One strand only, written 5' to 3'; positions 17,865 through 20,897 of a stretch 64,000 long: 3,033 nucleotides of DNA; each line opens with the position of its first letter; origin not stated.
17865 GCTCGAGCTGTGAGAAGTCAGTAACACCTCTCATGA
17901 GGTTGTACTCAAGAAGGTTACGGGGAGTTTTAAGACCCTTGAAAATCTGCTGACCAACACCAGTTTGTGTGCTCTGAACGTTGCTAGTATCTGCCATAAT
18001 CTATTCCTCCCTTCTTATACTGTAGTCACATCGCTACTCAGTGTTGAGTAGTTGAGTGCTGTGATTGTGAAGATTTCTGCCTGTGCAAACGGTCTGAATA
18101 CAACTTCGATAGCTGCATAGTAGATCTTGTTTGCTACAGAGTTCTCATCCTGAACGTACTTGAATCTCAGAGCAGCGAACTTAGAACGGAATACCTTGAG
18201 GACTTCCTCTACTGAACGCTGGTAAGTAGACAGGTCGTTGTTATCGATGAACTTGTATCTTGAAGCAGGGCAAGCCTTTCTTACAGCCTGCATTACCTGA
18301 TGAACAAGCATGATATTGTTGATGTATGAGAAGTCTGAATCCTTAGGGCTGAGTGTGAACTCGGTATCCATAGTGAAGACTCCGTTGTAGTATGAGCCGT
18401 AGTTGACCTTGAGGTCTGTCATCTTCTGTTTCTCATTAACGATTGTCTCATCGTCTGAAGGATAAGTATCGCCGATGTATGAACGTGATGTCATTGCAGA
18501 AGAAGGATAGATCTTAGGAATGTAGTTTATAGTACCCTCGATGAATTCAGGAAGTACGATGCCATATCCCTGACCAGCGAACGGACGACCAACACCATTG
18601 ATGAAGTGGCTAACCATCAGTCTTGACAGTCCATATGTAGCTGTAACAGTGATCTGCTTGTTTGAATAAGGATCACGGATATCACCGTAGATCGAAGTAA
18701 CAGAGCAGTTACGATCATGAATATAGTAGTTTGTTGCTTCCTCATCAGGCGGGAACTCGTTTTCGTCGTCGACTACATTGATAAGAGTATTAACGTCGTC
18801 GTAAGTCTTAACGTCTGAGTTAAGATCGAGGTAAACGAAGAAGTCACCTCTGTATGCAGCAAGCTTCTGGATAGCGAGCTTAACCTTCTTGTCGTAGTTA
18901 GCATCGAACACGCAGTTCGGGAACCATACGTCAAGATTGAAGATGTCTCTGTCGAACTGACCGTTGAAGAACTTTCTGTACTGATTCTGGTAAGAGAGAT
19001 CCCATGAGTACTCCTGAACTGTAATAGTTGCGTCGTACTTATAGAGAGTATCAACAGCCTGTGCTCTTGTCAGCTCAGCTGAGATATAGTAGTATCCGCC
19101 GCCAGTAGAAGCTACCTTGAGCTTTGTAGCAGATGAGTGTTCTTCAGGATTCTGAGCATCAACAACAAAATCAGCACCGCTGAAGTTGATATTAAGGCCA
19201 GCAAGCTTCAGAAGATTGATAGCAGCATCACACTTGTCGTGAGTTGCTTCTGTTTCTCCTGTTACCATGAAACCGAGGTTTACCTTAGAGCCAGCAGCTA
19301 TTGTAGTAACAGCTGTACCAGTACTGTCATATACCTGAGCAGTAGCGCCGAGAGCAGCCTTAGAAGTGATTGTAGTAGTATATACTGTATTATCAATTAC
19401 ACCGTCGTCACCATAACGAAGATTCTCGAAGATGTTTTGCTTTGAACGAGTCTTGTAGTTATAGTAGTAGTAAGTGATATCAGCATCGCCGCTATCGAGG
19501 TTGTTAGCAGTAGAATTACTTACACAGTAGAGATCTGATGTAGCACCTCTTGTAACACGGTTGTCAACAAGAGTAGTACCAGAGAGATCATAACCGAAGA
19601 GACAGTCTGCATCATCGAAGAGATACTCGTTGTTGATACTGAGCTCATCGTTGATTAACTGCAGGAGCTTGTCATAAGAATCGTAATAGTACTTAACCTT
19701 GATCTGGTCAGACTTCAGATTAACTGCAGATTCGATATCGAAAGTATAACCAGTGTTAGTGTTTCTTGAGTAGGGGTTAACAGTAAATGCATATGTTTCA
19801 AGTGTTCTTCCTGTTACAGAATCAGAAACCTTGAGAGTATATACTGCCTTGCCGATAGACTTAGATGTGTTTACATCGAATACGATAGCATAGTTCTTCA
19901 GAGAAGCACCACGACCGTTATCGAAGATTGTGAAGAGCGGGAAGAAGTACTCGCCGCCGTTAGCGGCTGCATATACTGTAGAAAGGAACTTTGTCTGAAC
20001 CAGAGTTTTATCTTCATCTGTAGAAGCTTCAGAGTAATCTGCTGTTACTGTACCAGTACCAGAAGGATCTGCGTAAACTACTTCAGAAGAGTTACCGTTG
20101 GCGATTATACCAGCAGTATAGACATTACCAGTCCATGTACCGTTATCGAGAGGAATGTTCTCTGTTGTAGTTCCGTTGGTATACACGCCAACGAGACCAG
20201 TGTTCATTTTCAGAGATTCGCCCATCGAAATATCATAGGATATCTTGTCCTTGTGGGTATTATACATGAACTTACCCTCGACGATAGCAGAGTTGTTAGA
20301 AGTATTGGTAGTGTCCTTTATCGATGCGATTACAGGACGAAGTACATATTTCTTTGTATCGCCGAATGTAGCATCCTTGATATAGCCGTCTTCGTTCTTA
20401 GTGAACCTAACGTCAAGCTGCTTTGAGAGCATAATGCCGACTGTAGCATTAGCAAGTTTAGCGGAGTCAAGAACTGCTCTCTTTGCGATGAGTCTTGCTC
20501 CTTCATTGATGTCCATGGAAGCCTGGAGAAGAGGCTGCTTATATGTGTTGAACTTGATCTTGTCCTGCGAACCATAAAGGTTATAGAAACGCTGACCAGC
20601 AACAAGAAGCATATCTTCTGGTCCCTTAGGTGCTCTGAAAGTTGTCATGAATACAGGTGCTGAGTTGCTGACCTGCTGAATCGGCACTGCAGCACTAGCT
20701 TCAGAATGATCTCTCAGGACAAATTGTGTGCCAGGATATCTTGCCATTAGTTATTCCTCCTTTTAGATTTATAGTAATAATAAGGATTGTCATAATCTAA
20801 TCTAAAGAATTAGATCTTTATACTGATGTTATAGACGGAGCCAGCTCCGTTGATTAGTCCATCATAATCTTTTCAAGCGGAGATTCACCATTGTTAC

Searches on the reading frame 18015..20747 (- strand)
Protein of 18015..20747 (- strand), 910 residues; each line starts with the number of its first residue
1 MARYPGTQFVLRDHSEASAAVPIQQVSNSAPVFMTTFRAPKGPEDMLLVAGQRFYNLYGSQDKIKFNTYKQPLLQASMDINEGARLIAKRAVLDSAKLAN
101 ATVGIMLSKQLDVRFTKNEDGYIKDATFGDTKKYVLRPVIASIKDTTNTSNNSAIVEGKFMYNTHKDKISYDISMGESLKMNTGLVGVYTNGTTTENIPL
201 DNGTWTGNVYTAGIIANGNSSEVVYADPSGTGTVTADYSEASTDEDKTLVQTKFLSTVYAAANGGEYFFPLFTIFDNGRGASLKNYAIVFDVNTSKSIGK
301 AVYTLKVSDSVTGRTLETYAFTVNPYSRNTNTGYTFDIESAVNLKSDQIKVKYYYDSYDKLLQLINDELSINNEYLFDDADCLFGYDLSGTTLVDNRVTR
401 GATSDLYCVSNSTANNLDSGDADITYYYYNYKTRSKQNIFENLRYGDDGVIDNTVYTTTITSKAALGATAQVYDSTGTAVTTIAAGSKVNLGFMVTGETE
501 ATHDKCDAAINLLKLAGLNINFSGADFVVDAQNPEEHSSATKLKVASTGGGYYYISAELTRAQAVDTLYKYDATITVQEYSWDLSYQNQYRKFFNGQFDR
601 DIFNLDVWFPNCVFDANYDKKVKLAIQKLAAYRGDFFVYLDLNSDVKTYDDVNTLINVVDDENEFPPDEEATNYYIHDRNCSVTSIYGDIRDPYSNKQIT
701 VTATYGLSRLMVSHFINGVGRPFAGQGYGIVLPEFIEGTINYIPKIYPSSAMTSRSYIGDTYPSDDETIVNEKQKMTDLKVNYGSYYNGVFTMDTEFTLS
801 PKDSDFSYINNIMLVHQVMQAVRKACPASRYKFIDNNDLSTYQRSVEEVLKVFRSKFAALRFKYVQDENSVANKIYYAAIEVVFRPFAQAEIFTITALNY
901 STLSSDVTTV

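Call 10: search_protein_families(library=pfam, proteins=[window:18015-20747:-], max_evalue=0.01)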
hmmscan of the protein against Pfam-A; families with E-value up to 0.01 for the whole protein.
window:18015-20747:- (910 aa): 0 families

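Call 86: search_dna_similar(query=window:18015-20747:-, collection=phages, mode=protein, max_rows=6)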
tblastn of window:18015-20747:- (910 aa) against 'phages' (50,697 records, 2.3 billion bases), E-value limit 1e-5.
No match.
